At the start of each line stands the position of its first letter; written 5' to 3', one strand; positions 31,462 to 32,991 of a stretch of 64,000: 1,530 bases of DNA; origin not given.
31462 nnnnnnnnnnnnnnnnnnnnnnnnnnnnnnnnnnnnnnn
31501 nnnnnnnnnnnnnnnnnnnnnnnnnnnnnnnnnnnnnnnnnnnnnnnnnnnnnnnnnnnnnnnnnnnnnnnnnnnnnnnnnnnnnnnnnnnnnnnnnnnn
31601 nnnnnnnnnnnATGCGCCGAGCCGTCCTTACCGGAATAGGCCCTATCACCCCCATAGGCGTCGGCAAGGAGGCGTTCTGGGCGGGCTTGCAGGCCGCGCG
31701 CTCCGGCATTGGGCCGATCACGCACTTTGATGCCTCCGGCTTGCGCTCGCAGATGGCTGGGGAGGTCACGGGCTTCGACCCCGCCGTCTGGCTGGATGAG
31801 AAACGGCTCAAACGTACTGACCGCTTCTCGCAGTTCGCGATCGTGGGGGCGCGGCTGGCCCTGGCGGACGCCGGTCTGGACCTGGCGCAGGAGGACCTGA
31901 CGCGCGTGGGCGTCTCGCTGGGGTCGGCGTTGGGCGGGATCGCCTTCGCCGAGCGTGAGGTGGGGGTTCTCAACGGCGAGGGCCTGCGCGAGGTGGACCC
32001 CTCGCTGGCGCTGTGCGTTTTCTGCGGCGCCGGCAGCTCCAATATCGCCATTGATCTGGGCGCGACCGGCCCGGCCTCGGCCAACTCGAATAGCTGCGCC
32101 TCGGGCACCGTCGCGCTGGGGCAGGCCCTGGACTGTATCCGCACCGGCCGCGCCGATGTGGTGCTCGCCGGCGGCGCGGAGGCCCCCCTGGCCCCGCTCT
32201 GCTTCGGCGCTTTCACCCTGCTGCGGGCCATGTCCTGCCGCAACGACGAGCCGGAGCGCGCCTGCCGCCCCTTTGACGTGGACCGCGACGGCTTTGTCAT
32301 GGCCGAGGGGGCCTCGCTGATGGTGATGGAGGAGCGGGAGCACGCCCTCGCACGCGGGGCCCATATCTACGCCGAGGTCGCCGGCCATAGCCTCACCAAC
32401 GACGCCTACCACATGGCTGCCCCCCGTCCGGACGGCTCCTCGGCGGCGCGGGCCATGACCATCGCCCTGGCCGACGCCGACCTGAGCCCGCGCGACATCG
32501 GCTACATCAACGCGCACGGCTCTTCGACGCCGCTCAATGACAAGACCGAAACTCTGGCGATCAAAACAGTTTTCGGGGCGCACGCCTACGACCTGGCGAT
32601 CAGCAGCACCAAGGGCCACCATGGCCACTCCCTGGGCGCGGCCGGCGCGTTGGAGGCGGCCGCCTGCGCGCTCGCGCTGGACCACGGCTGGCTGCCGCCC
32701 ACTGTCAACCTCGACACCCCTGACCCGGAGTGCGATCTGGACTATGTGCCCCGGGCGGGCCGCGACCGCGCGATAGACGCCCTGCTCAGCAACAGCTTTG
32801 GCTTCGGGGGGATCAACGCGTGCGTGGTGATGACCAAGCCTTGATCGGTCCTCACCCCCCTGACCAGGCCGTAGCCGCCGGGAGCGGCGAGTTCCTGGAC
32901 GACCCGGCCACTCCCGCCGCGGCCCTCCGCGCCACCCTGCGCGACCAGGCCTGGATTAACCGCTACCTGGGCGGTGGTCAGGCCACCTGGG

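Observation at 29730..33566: Compact four-gene cassette of B12-radical SAM, SRPBCC cyclase/dehydratase, KAS-II ketosynthase and SAM methyltransferase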

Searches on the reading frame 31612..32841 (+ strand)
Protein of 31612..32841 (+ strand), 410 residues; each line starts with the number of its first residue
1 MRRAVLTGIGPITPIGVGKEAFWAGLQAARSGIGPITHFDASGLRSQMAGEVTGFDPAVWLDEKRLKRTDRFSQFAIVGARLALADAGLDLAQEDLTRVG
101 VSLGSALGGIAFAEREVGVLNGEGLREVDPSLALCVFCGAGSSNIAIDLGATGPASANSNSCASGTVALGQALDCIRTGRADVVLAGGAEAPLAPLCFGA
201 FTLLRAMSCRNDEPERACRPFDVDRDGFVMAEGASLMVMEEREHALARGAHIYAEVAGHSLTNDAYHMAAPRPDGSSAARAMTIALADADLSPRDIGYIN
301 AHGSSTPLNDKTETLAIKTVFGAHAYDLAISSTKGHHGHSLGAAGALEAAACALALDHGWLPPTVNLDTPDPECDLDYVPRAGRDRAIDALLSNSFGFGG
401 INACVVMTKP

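Call 7: search_protein_families(library=pfam, proteins=[window:31612-32841:+], max_evalue=0.01)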
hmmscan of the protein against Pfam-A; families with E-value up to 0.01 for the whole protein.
window:31612-32841:+ (410 aa): 3 families
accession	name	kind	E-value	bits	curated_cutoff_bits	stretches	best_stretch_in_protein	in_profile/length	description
PF00109.32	ketoacyl-synt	-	3.5e-44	151.7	20.8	1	2-245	2-252/252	Beta-ketoacyl synthase, N-terminal domain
PF02801.28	Ketoacyl-synt_C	-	2.8e-39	134.2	20.8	1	253-367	1-118/119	Beta-ketoacyl synthase, C-terminal domain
PF00108.29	Thiolase_N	-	3.8e-05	23.6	26.4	1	146-190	69-113/260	Thiolase, N-terminal domain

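Call 8: search_protein_families(library=ncbifam, proteins=[window:31612-32841:+], max_evalue=0.01)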
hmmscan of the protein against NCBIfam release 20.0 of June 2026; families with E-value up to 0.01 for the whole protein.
window:31612-32841:+ (410 aa): 30 families (the best 25 are shown)
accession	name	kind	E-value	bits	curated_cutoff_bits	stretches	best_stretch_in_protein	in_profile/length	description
TIGR03150.1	fabF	equivalog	3.9e-157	523.1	493.75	1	2-407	1-406/407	beta-ketoacyl-ACP synthase II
NF005589.0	PRK07314.1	subfamily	1.7e-149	498.1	387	1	1-409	3-411/413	beta-ketoacyl-ACP synthase II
NF004970.0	PRK06333.1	subfamily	6.5e-124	414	525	1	1-408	3-420/424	beta-ketoacyl-ACP synthase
NF006274.0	PRK08439.1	equivalog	1.2e-118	396.4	621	1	1-409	1-405/406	beta-ketoacyl-ACP synthase II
NF006434.0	PRK08722.1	equivalog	5.1e-106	355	759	1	2-409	4-413/414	beta-ketoacyl-ACP synthase II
NF005076.0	PRK06501.1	equivalog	7.8e-94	314.9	629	2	139-409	152-422/425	beta-ketoacyl-ACP synthase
NF006587.0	PRK09116.1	equivalog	2.8e-91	306.3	470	1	1-408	1-405/408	beta-ketoacyl-ACP synthase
NF005935.0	PRK07967.1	equivalog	2.5e-87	293.4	630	1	1-409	1-403/406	beta-ketoacyl-ACP synthase I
NF005916.1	PRK07910.1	equivalog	3.2e-85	286.6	560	1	4-408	14-416/418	KasA/KasB family beta-ketoacyl-ACP synthase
NF004618.0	PRK05952.1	equivalog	3e-73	246.9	455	1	4-409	4-382/384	beta-ketoacyl-ACP synthase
NF006618.0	PRK09185.1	subfamily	4e-72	243.4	407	1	3-409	4-392/394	beta-ketoacyl-ACP synthase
NF005490.0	PRK07103.1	equivalog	1.1e-68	232.2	445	1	2-409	4-412/414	polyketide beta-ketoacyl:acyl carrier protein synthase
NF058662.1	cispenta_AmcF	equivalog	6.8e-67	226.1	325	2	144-408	111-368/369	cispentacin biosynthesis acyltransferase subunit AmcF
NF045894.1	PKS_plus_SDR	equivalog_domain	1.2e-36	125.9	1740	1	126-407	137-424/1515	type I polyketide synthase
NF040607.1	mycolic_Pks13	equivalog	2.3e-33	114.9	2100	1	152-408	261-524/1680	polyketide synthase Pks13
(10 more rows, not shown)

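Call 34: search_solved_structures(query=window:31612-32841:+, max_evalue=1e-60)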
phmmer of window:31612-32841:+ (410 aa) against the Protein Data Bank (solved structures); distinct sequences matched with E-value up to 1e-60: 68 (the best 60 are shown).
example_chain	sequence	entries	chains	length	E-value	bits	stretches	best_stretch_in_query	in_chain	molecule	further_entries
1j3n_A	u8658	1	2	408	2e-125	422.5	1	1-406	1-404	3-oxoacyl-(acyl-carrier protein) synthase II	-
1e5m_A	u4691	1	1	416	1.1e-120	406.9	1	2-407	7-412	BETA KETOACYL ACYL CARRIER PROTEIN SYNTHASE II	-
4ls5_A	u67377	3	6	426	1.3e-118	400.1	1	2-409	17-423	3-oxoacyl-[acyl-carrier-protein] synthase 2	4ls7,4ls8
4ls6_A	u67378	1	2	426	2.3e-118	399.2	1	2-409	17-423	3-oxoacyl-[acyl-carrier-protein] synthase 2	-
3o04_A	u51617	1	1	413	4e-113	382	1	2-407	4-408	beta-keto-acyl carrier protein synthase II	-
5sxo_A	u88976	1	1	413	5.8e-113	381.5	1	2-407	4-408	3-oxoacyl-[acyl-carrier-protein] synthase 2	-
8qm1_A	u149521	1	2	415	2.8e-110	372.6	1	2-407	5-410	3-oxoacyl-[acyl-carrier-protein] synthase 2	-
4b7v_A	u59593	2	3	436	3.3e-110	372.4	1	2-407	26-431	3-OXOACYL-[ACYL-CARRIER-PROTEIN] SYNTHASE 2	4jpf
8pj0_A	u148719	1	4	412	5.6e-109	368.4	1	2-407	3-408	3-oxoacyl-[acyl-carrier-protein] synthase 2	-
8cn8_A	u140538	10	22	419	5.9e-109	368.3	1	2-407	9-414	3-oxoacyl-[acyl-carrier-protein] synthase 2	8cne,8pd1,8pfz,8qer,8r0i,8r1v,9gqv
8cou_A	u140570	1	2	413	9.8e-109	367.6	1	2-407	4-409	3-oxoacyl-[acyl-carrier-protein] synthase 2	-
4jb6_A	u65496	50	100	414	9.8e-109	367.6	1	2-407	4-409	3-oxoacyl-[acyl-carrier-protein] synthase 2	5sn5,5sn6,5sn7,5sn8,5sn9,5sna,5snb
7oc0_A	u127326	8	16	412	9.8e-109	367.6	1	2-407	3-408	3-oxoacyl-[acyl-carrier-protein] synthase 2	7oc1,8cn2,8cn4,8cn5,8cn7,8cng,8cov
4r8e_A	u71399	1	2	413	3.1e-107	362.6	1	2-409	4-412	3-oxoacyl-[acyl-carrier-protein] synthase 2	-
9s5h_B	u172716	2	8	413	7.8e-107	361.3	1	2-409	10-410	3-oxoacyl-(Acyl-carrier-protein) synthase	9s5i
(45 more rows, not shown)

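Call 53: find_homologous_proteins(query=window:31612-32841:+, max_evalue=1e-60)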
Query window:31612-32841:+ (410 aa): 7999 proteins with E <= 1e-60 among 8000 candidates; the best 120 are listed.
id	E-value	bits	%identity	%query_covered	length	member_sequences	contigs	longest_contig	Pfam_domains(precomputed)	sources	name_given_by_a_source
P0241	7.4e-269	910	100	100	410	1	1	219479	PF00109.33,PF02801.29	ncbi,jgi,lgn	ncbi:MAG TPA: beta-ketoacyl-ACP synthase II [Armatimonadota bacterium]|jgi:3-oxoacyl-[acyl-carrier-p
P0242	7.2e-189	646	71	99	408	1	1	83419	PF00109.33,PF02801.29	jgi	jgi:3-oxoacyl-[acyl-carrier-protein] synthase II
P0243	2.3e-186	638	68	100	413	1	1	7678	PF00109.33,PF02801.29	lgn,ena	-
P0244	7.4e-186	636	68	100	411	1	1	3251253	PF00109.33,PF02801.29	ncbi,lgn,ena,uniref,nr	ncbi:beta-ketoacyl-ACP synthase II [uncultured Desulfobulbus sp.]|uniref:beta-ketoacyl-ACP synthase 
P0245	1.8e-185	635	69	100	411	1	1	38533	PF00109.33,PF02801.29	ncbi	ncbi:MAG: beta-ketoacyl-ACP synthase II [Armatimonadota bacterium]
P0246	3.0e-185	634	69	100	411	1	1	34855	PF00109.33,PF02801.29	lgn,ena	-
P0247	1.4e-184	632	67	100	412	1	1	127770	PF00109.33,PF02801.29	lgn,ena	-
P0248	2.8e-184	631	69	99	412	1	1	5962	PF00109.33,PF02801.29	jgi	jgi:3-oxoacyl-[acyl-carrier-protein] synthase II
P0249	4.4e-184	631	68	100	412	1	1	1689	PF00109.33,PF02801.29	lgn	-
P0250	5.1e-184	630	69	100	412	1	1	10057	PF00109.33,PF02801.29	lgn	-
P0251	3.3e-183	628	68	100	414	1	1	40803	PF00109.33,PF02801.29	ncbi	ncbi:MAG: beta-ketoacyl-ACP synthase II [Armatimonadota bacterium]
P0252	1.0e-182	626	69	99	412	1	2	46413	PF00109.33,PF02801.29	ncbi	-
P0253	1.1e-182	626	69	99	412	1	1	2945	PF00109.33,PF02801.29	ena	-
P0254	1.2e-182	626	68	100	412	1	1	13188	PF00109.33,PF02801.29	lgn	-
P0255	2.9e-182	625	70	100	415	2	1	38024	PF00109.33,PF02801.29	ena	-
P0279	2.9e-173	595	66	99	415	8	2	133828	PF00109.33,PF02801.29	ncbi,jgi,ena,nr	ncbi:MAG TPA: beta-ketoacyl-ACP synthase II [Armatimonadota bacterium]|nr:beta-ketoacyl-ACP synthase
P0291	2.0e-170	586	63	99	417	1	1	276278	PF00109.33,PF02801.29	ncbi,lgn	ncbi:MAG: beta-ketoacyl-ACP synthase II [Armatimonadota bacterium]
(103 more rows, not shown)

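Call 54: find_encoding_contigs(protein=P0244, flank=6000, max_places=1)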
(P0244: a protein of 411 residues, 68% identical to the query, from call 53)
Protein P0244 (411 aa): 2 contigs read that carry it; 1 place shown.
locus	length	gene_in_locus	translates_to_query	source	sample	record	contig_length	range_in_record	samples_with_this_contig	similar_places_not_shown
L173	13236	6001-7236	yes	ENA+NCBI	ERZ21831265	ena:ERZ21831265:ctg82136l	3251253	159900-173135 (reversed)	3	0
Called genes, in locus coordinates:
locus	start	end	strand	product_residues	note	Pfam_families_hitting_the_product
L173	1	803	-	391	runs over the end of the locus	-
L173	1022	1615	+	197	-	PF18780:HNH_repeat (faint)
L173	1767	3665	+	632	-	PF07944:Beta-AFase-like_GH127_cat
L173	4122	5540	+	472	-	PF02310:B12-binding, PF04055:Radical_SAM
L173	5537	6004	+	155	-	PF10604:Polyketide_cyc2, PF03364:Polyketide_cyc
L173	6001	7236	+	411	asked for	PF00109:ketoacyl-synt, PF02801:Ketoacyl-synt_C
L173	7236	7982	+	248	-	PF01209:Ubie_methyltran, PF13847:Methyltransf_31, PF08241:Methyltransf_11, PF08242:Methyltransf_12, PF13649:Methyltransf_25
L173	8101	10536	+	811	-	PF00933:Glyco_hydro_3, PF01915:Glyco_hydro_3_C, PF07691:PA14, PF14310:Fn3-like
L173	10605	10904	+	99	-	PF01909:NTP_transf_2, PF18765:Polbeta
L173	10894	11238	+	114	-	PF01934:HepT-like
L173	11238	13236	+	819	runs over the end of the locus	PF02449:Glyco_hydro_42 (faint), PF01373:Glyco_hydro_14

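Call 55: find_encoding_contigs(protein=P0291, flank=6000, max_places=1)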
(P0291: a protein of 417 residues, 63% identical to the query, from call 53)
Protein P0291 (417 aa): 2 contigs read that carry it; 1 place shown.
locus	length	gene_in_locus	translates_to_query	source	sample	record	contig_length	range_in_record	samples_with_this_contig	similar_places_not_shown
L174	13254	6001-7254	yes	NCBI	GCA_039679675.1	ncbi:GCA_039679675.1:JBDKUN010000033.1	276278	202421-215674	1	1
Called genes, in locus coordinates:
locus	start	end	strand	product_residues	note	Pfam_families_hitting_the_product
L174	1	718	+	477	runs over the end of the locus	PF02310:B12-binding, PF04055:Radical_SAM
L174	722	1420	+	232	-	PF01209:Ubie_methyltran, PF13489:Methyltransf_23, PF13847:Methyltransf_31, PF08241:Methyltransf_11, PF08242:Methyltransf_12, PF13649:Methyltransf_25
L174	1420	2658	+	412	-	PF01136:Peptidase_U32 (weak)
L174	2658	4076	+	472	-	PF02310:B12-binding, PF04055:Radical_SAM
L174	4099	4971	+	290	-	-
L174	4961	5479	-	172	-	-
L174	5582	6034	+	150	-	PF03364:Polyketide_cyc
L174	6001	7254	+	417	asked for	PF00109:ketoacyl-synt, PF02801:Ketoacyl-synt_C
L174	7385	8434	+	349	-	PF01757:Acyl_transf_3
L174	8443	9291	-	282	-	PF12833:HTH_18, PF00165:HTH_AraC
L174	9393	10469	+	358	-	PF02378:PTS_EIIC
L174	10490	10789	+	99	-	PF02302:PTS_IIB, PF25554:PTS_EIIB_BC_N (weak)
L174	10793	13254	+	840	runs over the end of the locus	PF00381:PTS-HPr, PF05524:PEP-utilisers_N, PF00391:PEP-utilizers, PF02896:PEP-utilizers_C, PF00359:PTS_EIIA_2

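Call 56: find_encoding_contigs(protein=P0279, flank=6000, max_places=1)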
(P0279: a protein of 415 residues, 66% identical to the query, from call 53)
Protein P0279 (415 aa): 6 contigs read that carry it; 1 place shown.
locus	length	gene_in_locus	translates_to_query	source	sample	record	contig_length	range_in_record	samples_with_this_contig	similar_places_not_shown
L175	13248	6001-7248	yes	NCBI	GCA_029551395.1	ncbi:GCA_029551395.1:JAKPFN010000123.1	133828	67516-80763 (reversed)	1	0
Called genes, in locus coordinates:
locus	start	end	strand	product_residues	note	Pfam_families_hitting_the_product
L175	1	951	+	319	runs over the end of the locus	PF02674:Colicin_V, PF00188:CAP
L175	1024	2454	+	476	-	PF02310:B12-binding, PF04055:Radical_SAM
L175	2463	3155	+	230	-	PF13489:Methyltransf_23, PF01209:Ubie_methyltran, PF08241:Methyltransf_11, PF08242:Methyltransf_12, PF13649:Methyltransf_25, PF13847:Methyltransf_31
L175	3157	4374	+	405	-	-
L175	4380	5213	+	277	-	-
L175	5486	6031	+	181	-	PF03364:Polyketide_cyc (weak)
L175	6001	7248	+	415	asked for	PF00109:ketoacyl-synt, PF02801:Ketoacyl-synt_C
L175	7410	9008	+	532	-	PF08448:PAS_4 (weak), PF02518:HATPase_c, PF00072:Response_reg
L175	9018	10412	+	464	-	PF00072:Response_reg, PF00158:Sigma54_activat, PF14532:Sigma54_activ_2, PF00004:AAA (faint), PF07728:AAA_5, PF25601:AAA_lid_14, PF02954:HTH_8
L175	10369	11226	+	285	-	PF00512:HisKA, PF02518:HATPase_c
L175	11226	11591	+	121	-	PF00072:Response_reg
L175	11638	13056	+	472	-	PF04963:Sigma54_CBD, PF04552:Sigma54_DBD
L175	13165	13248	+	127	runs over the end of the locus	PF00460:Flg_bb_rod (weak)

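Call 70: search_dna_similar(query=window:31612-32841:+, collection=plasmids, mode=protein, max_evalue=1e-60, max_rows=40)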
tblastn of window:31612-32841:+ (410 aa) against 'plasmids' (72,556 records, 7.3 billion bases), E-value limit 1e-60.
Records with a match: 208; places in all: 234; records where one place covers at least 80% of the query: 208.
Best place of each record, by identity: <60% 208.
By first word of the organism name: Streptomyces 100; Priestia 16; Escherichia 11; Bacillus 8; Rhizobium 6; Paracoccus 5; Loigolactobacillus 5; Klebsiella 4; Pseudonocardia 3; Ralstonia 3; and 36 more.
By predicted mobility (MOB-suite, as given by PLSDB): non-mobilizable 158; mobilizable 39; conjugative 11.
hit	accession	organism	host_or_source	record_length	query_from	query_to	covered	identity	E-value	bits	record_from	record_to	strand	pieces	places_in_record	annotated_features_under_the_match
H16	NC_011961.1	Thermomicrobium roseum DSM 5159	-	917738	22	407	94%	51.8%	2e-93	314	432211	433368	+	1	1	fabF: beta-ketoacyl-ACP synthase II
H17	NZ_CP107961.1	Streptomyces sp. NBC_00376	-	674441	1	410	100%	47.5%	2e-78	271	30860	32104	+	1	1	beta-ketoacyl-[acyl-carrier-protein] synthase family protein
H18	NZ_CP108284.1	Streptomyces atratus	-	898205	1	410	100%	47.5%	6e-78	269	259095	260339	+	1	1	beta-ketoacyl-[acyl-carrier-protein] synthase family protein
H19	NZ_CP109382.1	Streptomyces atratus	-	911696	1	410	100%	47.5%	6e-78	269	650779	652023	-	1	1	beta-ketoacyl-[acyl-carrier-protein] synthase family protein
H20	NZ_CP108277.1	Streptomyces atratus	-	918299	1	410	100%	47.5%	6e-78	269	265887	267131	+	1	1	beta-ketoacyl-[acyl-carrier-protein] synthase family protein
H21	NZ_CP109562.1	Streptomyces sp. NBC_01383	-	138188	17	409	96%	49.5%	1e-75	262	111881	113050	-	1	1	fabF: beta-ketoacyl-ACP synthase II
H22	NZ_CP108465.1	Streptomyces sp. NBC_01260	-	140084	17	409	96%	49.5%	1e-75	262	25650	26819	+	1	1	fabF: beta-ketoacyl-ACP synthase II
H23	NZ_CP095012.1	Streptomyces sp. 2P-4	cell culture,mudflats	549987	1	410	100%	47.4%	9e-72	251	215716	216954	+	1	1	beta-ketoacyl-[acyl-carrier-protein] synthase family protein | alpha/beta fold hydrolase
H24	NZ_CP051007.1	Streptomyces griseofuscus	-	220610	1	409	100%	47.4%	1e-71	251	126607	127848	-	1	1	beta-ketoacyl-[acyl-carrier-protein] synthase family protein | thioesterase domain-containing protein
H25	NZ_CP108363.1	Streptomyces sp. NBC_01343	-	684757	1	410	100%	47.2%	1e-75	263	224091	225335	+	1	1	beta-ketoacyl-[acyl-carrier-protein] synthase family protein | alpha/beta fold hydrolase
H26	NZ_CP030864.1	Streptomyces globosus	cell culture,environment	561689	1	410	100%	47.1%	2e-71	250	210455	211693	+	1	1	beta-ketoacyl-[acyl-carrier-protein] synthase family protein | alpha/beta fold hydrolase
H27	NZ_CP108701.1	Streptomyces sp. NBC_01006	-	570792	1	410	100%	47.0%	2e-74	259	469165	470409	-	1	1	beta-ketoacyl-[acyl-carrier-protein] synthase family protein | alpha/beta fold hydrolase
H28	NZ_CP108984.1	Streptomyces sp. NBC_00726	-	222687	1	410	100%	47.0%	1e-71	251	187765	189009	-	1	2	beta-ketoacyl-[acyl-carrier-protein] synthase family protein | thioesterase domain-containing protein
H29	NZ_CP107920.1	Streptomyces sp. NBC_00441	-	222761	1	410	100%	47.0%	3e-71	250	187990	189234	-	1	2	beta-ketoacyl-[acyl-carrier-protein] synthase family protein | thioesterase domain-containing protein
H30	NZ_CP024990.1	Streptomyces sp. AMCC400023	Potato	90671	1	410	100%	46.8%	1e-64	231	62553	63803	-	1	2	beta-ketoacyl-[acyl-carrier-protein] synthase family protein | thioesterase domain-containing protein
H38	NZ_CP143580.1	Enterococcus faecalis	Homo sapiens,bacterial isolate,sonicate ...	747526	1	409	100%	46.2%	1e-71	251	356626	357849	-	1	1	fabF: beta-ketoacyl-ACP synthase II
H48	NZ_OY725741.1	Monoglobus pectinilyticus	-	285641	19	409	95%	48.2%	2e-94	317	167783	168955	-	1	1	fabF: beta-ketoacyl-ACP synthase II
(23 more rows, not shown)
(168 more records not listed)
